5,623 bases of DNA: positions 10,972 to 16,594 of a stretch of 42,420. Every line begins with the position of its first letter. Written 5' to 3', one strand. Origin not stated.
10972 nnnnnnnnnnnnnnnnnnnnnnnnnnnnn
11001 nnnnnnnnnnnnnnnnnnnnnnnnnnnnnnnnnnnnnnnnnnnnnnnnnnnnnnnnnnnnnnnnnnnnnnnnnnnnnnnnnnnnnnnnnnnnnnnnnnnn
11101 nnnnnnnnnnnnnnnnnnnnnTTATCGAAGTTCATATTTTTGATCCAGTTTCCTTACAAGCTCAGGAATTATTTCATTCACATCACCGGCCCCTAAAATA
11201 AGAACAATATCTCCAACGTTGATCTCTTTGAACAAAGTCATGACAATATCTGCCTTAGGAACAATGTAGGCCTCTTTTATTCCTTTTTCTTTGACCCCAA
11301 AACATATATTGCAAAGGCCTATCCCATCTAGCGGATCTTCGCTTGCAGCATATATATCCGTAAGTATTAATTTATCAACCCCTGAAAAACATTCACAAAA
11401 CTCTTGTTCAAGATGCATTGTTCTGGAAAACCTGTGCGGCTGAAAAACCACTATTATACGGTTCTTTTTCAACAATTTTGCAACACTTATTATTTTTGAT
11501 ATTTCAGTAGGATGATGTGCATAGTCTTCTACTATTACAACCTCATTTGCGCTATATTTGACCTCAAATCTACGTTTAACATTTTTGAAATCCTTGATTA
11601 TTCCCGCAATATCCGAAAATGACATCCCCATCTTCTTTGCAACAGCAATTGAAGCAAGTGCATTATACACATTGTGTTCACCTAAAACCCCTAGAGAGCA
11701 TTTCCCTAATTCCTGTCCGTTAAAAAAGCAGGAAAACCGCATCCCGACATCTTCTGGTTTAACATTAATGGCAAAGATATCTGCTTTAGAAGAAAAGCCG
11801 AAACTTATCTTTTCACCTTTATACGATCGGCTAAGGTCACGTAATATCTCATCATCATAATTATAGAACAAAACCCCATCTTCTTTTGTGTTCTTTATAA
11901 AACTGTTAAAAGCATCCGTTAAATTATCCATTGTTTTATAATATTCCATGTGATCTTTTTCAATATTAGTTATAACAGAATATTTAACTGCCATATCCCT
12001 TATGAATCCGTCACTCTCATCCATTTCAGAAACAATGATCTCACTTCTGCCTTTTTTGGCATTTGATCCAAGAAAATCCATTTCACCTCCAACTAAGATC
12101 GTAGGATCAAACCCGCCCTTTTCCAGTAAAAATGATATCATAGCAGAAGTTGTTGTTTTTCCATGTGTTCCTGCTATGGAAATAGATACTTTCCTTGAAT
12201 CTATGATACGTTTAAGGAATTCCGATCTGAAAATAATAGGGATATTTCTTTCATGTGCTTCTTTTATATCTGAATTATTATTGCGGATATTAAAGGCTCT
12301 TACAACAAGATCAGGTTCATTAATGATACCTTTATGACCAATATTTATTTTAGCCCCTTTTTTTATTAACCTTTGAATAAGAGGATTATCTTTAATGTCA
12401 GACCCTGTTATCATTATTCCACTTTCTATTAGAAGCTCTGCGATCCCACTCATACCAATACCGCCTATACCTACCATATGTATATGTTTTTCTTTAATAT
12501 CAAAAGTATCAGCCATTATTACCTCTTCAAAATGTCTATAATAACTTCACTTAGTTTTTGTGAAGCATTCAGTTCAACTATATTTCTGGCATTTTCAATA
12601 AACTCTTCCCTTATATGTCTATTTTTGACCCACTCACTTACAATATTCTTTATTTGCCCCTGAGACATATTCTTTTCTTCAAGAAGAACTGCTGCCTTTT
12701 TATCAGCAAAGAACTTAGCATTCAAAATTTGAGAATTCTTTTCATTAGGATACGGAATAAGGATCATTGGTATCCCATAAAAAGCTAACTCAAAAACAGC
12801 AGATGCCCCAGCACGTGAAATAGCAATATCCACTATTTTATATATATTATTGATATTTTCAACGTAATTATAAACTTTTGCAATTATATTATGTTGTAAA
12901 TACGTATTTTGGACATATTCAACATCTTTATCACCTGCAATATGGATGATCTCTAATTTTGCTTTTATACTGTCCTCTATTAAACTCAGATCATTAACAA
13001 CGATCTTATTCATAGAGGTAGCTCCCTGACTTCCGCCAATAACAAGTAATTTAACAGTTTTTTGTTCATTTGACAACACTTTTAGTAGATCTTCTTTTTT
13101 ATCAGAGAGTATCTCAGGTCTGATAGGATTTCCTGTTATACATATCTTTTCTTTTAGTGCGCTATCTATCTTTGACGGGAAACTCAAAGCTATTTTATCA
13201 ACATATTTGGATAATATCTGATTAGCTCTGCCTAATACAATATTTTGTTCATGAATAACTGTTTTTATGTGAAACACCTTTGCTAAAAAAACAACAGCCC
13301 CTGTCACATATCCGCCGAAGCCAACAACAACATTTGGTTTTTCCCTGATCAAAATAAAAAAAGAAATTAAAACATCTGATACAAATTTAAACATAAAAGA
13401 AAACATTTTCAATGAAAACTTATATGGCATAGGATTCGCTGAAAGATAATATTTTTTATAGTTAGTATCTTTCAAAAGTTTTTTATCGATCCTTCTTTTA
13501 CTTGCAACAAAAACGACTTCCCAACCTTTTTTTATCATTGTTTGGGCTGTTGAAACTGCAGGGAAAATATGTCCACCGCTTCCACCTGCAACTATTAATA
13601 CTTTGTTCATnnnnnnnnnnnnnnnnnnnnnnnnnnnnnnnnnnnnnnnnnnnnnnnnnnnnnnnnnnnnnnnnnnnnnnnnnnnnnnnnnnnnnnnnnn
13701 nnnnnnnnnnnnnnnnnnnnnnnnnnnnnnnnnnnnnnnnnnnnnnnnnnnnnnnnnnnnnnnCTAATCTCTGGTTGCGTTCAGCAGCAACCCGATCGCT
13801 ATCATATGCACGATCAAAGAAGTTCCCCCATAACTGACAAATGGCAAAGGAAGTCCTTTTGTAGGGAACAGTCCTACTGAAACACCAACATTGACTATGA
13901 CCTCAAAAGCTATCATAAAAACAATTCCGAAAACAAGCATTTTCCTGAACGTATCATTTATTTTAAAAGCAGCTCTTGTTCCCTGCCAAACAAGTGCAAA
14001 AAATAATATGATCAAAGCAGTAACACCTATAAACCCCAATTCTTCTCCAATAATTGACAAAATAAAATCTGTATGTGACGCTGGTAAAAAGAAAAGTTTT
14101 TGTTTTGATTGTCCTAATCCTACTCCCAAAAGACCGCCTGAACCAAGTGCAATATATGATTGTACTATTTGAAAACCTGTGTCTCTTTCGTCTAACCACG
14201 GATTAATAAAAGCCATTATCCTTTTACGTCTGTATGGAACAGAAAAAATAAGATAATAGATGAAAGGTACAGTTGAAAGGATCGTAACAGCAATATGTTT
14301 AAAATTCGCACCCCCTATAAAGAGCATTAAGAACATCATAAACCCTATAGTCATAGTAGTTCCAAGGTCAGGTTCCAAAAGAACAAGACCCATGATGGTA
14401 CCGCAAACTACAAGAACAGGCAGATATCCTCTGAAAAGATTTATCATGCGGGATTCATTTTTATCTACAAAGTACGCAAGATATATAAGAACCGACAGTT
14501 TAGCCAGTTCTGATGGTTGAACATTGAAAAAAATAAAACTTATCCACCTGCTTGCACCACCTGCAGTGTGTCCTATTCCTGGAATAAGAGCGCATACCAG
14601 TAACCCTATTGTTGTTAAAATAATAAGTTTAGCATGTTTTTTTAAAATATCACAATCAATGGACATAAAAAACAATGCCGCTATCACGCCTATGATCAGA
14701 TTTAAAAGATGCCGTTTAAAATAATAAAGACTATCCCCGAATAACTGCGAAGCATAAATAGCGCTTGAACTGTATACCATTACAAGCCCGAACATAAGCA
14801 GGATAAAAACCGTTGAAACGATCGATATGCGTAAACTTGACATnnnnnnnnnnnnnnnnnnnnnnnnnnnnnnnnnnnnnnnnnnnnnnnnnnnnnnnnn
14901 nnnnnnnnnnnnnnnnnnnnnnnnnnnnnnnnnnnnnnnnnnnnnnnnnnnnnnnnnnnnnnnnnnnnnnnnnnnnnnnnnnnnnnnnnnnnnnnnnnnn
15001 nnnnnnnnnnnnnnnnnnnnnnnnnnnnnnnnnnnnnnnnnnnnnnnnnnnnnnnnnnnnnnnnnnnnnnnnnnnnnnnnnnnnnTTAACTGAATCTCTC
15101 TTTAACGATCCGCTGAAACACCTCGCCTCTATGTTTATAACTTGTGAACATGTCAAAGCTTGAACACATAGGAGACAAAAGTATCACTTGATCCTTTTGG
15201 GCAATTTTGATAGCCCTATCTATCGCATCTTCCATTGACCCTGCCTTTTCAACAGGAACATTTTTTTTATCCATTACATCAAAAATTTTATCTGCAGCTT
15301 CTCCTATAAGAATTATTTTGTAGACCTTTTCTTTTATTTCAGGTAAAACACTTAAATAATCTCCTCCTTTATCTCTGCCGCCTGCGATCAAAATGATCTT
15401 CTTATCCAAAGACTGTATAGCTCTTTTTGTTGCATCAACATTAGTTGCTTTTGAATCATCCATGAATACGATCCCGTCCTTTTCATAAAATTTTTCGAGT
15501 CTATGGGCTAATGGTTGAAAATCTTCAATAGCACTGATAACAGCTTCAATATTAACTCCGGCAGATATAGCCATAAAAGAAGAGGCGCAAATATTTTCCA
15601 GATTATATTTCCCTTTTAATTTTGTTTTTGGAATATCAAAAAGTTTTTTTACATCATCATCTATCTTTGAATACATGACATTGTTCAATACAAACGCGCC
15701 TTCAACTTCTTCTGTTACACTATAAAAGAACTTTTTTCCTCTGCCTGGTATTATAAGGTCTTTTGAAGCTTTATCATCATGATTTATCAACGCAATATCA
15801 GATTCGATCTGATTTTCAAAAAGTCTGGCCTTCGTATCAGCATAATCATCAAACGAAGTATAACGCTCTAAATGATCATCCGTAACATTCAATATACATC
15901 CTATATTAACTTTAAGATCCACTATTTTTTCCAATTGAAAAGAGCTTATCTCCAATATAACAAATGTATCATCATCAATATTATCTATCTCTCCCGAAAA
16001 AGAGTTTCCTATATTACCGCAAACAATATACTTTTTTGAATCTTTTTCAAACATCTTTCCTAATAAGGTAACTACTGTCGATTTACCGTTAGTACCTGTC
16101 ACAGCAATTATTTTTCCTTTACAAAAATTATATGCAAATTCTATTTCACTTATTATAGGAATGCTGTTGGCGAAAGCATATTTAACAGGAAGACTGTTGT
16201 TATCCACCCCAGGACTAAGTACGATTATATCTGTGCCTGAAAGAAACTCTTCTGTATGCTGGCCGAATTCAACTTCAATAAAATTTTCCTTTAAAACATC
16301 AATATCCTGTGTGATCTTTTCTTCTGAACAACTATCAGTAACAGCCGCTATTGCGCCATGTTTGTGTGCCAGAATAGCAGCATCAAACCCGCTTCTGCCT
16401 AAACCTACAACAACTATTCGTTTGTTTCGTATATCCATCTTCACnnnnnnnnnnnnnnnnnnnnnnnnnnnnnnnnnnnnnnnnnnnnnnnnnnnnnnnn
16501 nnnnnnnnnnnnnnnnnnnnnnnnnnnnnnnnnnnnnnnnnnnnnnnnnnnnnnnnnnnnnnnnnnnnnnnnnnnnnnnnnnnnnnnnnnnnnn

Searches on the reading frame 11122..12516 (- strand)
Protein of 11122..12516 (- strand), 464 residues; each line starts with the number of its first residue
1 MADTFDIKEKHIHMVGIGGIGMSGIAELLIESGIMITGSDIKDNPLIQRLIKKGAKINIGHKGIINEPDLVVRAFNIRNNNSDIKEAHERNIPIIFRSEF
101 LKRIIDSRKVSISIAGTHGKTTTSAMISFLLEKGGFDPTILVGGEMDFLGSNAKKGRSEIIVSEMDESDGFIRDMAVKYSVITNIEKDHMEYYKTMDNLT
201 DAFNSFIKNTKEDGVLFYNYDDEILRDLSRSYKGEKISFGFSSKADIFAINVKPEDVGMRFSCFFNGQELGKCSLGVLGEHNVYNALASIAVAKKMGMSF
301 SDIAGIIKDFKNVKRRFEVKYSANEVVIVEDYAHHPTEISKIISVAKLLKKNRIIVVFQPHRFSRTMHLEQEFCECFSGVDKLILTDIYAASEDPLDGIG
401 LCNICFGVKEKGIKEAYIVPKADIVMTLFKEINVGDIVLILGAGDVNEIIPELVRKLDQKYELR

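Call 7: search_protein_families(library=ncbifam, proteins=[window:11122-12516:-], max_evalue=0.00001)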
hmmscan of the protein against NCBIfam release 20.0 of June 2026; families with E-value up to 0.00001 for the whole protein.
window:11122-12516:- (464 aa): 26 families (the best 25 are shown)
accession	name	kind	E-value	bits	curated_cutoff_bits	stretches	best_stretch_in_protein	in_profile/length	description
TIGR01082.1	murC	equivalog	4.8e-136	454.4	335.1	1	11-453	1-448/449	UDP-N-acetylmuramate--L-alanine ligase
NF011171.0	PRK14573.1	equivalog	7.6e-91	305.2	1015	1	8-451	3-442/809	bifunctional UDP-N-acetylmuramate--L-alanine ligase/D-alanine--D-alanine ligase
TIGR01081.1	mpl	equivalog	4.3e-54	184.2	388.7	1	11-453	1-443/448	UDP-N-acetylmuramate:L-alanyl-gamma-D-glutamyl-meso-diaminopimelate ligase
NF001126.0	PRK00139.1-4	equivalog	4.9e-40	137.5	373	1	172-446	189-460/486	UDP-N-acetylmuramoyl-L-alanyl-D-glutamate--2,6-diaminopimelate ligase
TIGR01085.1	murE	subfamily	1.4e-34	119.9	257.3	1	172-449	173-452/472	UDP-N-acetylmuramyl-tripeptide synthetase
TIGR01087.1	murD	equivalog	1.5e-33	116.5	211.95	1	12-331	2-322/441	UDP-N-acetylmuramoyl-L-alanine--D-glutamate ligase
NF053645.1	pMurC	equivalog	9.1e-33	113.7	560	2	14-244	3-248/492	pseudomurein biosynthesis peptide ligase pMurC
NF001124.0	PRK00139.1-2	equivalog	2.1e-26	92.7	476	1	173-444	195-468/500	UDP-N-acetylmuramoyl-L-alanyl-D-glutamate--2,6-diaminopimelate ligase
NF008896.0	PRK11929.1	equivalog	4.2e-26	91.1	1023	1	179-357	682-867/965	bifunctional UDP-N-acetylmuramoyl-L-alanyl-D-glutamate--2,6-diaminopimelate ligase MurE/UDP-N-acetylmuramoyl-tripeptide--D-alanyl-D-alanine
NF053648.1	pMurE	equivalog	2.7e-25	89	600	1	175-443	188-451/464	pseudomurein biosynthesis peptide ligase pMurE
TIGR01143.1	murF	subfamily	2.7e-23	82.6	288.6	1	110-356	75-330/418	UDP-N-acetylmuramoyl-tripeptide--D-alanyl-D-alanine ligase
NF001123.0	PRK00139.1-1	equivalog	7.9e-22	77.6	586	1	174-445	194-466/493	UDP-N-acetylmuramoyl-L-alanyl-D-glutamate--2,6-diaminopimelate ligase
NF010628.0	PRK14022.1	equivalog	1.4e-17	63.7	536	1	172-396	196-412/483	UDP-N-acetylmuramoyl-L-alanyl-D-glutamate--L-lysine ligase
NF053647.1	pMurD2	equivalog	5.2e-17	61.8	550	1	13-232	4-225/405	pseudomurein biosynthesis peptide ligase pMurD2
TIGR02068.2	cya_phycin_syn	equivalog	1.8e-16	59.3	850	1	180-358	568-763/862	cyanophycin synthetase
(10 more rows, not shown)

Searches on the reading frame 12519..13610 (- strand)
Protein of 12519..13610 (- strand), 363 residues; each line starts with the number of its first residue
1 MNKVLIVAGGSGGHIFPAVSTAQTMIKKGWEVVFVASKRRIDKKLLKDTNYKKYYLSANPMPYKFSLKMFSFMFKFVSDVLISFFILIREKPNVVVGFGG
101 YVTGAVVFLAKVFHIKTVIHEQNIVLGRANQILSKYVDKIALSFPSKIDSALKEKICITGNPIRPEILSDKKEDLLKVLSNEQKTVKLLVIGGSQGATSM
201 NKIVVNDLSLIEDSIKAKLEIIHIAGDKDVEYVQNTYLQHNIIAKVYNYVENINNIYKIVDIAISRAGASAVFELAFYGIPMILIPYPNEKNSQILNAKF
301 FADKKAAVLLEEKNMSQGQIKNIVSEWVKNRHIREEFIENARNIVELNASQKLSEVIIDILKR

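Call 7: search_protein_families(library=ncbifam, proteins=[window:12519-13610:-], max_evalue=0.00001)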
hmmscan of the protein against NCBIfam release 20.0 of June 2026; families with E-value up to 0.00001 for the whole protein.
window:12519-13610:- (363 aa): 6 families
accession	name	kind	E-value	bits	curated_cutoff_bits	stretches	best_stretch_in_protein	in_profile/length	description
TIGR01133.1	murG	equivalog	1.4e-83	280.8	250.25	1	1-357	5-353/353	undecaprenyldiphospho-muramoylpentapeptide beta-N-acetylglucosaminyltransferase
NF009102.0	PRK12446.1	equivalog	8.7e-48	163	339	1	1-349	1-341/352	undecaprenyldiphospho-muramoylpentapeptide beta-N-acetylglucosaminyltransferase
NF010135.0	PRK13609.1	equivalog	2e-12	46.7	500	1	153-358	169-366/388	diglucosyl diacylglycerol synthase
NF041549.1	PssD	equivalog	5.2e-09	36.6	110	1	8-118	3-106/151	PssD/Cps14F family polysaccharide biosynthesis glycosyltransferase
TIGR01426.2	MGT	subfamily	1.1e-08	34.5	260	1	246-358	280-388/393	macrolide family glycosyltransferase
TIGR03590.1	PseG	equivalog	3e-07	30.3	153.55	0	182-289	168-271/280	UDP-2,4-diacetamido-2,4,6-trideoxy-beta-L-altropyranose hydrolase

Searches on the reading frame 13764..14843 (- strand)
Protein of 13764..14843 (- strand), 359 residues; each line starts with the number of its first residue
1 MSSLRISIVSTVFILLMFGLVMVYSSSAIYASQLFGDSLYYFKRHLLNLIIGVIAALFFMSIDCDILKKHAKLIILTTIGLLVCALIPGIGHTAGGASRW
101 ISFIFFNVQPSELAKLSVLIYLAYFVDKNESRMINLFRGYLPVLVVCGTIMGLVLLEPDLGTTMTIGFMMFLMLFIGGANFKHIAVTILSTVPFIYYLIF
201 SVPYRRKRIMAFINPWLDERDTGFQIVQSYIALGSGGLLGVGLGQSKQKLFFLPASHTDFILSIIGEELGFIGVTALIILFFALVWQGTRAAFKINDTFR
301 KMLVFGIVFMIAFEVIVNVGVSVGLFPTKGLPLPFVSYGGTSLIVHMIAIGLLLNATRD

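Call 7: search_protein_families(library=ncbifam, proteins=[window:13764-14843:-], max_evalue=0.00001)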
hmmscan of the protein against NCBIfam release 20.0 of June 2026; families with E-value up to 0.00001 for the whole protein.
window:13764-14843:- (359 aa): 6 families
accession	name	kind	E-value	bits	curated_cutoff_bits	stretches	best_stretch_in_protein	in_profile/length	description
TIGR02614.1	ftsW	equivalog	5.8e-122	407.2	337.5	1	7-358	3-355/357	putative lipid II flippase FtsW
TIGR02615.1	spoVE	exception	3.4e-113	378.7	448.8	1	8-358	4-354/354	stage V sporulation protein E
TIGR02210.1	rodA_shape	equivalog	3.3e-92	309.3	336.7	1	9-357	5-353/357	rod shape-determining protein RodA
NF008042.0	PRK10774.1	equivalog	2.3e-73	247.5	493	1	11-355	42-387/405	cell division protein FtsW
NF008060.0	PRK10794.1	equivalog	7.4e-55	186.4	590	1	13-354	19-357/370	peptidoglycan glycosyltransferase MrdB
NF037961.1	RodA_shape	subfamily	3.6e-43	148.4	150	2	220-351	270-402/415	rod shape-determining protein RodA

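Call 78: find_encoding_contigs(protein=window:13764-14843:-, flank=3000, max_places=10)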
Protein window:13764-14843:- (359 aa): 1 contig read that carries it; 1 place shown.
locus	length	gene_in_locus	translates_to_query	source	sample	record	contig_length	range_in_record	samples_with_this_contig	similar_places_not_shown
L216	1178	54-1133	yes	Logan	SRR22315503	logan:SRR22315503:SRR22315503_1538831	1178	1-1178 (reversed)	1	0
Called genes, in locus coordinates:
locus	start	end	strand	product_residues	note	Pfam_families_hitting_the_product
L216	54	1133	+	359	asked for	PF01098:FTSW_RODA_SPOVE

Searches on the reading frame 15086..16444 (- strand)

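Call 7: search_protein_families(library=ncbifam, proteins=[window:15086-16444:-], max_evalue=0.00001)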
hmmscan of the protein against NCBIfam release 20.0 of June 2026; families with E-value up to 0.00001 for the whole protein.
window:15086-16444:- (452 aa): 21 families
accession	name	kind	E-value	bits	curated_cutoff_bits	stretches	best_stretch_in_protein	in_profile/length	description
TIGR01087.1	murD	equivalog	6.3e-119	397.9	211.95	1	9-448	1-440/441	UDP-N-acetylmuramoyl-L-alanine--D-glutamate ligase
NF053647.1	pMurD2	equivalog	9.4e-29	100.5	550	2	9-259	2-252/405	pseudomurein biosynthesis peptide ligase pMurD2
NF001126.0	PRK00139.1-4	equivalog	1.6e-28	99.5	373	2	160-423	173-454/486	UDP-N-acetylmuramoyl-L-alanyl-D-glutamate--2,6-diaminopimelate ligase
TIGR01082.1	murC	equivalog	1.2e-27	97.1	335.1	1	14-346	9-340/449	UDP-N-acetylmuramate--L-alanine ligase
TIGR01085.1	murE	subfamily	1.7e-25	89.9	257.3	2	160-351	157-361/472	UDP-N-acetylmuramyl-tripeptide synthetase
NF001124.0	PRK00139.1-2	equivalog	8.4e-25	87.5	476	1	160-355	178-384/500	UDP-N-acetylmuramoyl-L-alanyl-D-glutamate--2,6-diaminopimelate ligase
NF008896.0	PRK11929.1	equivalog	3.5e-23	81.4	1023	2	160-232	181-255/965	bifunctional UDP-N-acetylmuramoyl-L-alanyl-D-glutamate--2,6-diaminopimelate ligase MurE/UDP-N-acetylmuramoyl-tripeptide--D-alanyl-D-alanine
NF053645.1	pMurC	equivalog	1.4e-22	80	560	1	22-245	14-247/492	pseudomurein biosynthesis peptide ligase pMurC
NF001123.0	PRK00139.1-1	equivalog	2.5e-21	75.9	586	2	160-423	176-461/493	UDP-N-acetylmuramoyl-L-alanyl-D-glutamate--2,6-diaminopimelate ligase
TIGR01143.1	murF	subfamily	7.1e-21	74.6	288.6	1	108-348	72-320/418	UDP-N-acetylmuramoyl-tripeptide--D-alanyl-D-alanine ligase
NF053646.1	pMurD1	equivalog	1.6e-20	73.2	610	1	10-353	3-356/465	pseudomurein biosynthesis peptide ligase pMurD1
NF010628.0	PRK14022.1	equivalog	3.6e-18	65.6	536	1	158-424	178-454/483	UDP-N-acetylmuramoyl-L-alanyl-D-glutamate--L-lysine ligase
NF053648.1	pMurE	equivalog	3.5e-14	52.4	600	1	177-348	188-350/464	pseudomurein biosynthesis peptide ligase pMurE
NF008041.0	PRK10773.1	equivalog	2.5e-12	46.3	551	1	109-347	99-349/453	UDP-N-acetylmuramoyl-tripeptide--D-alanyl-D-alanine ligase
NF033197.0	F430_CfbE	equivalog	4.7e-12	45.6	250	1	262-423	253-425/430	coenzyme F430 synthase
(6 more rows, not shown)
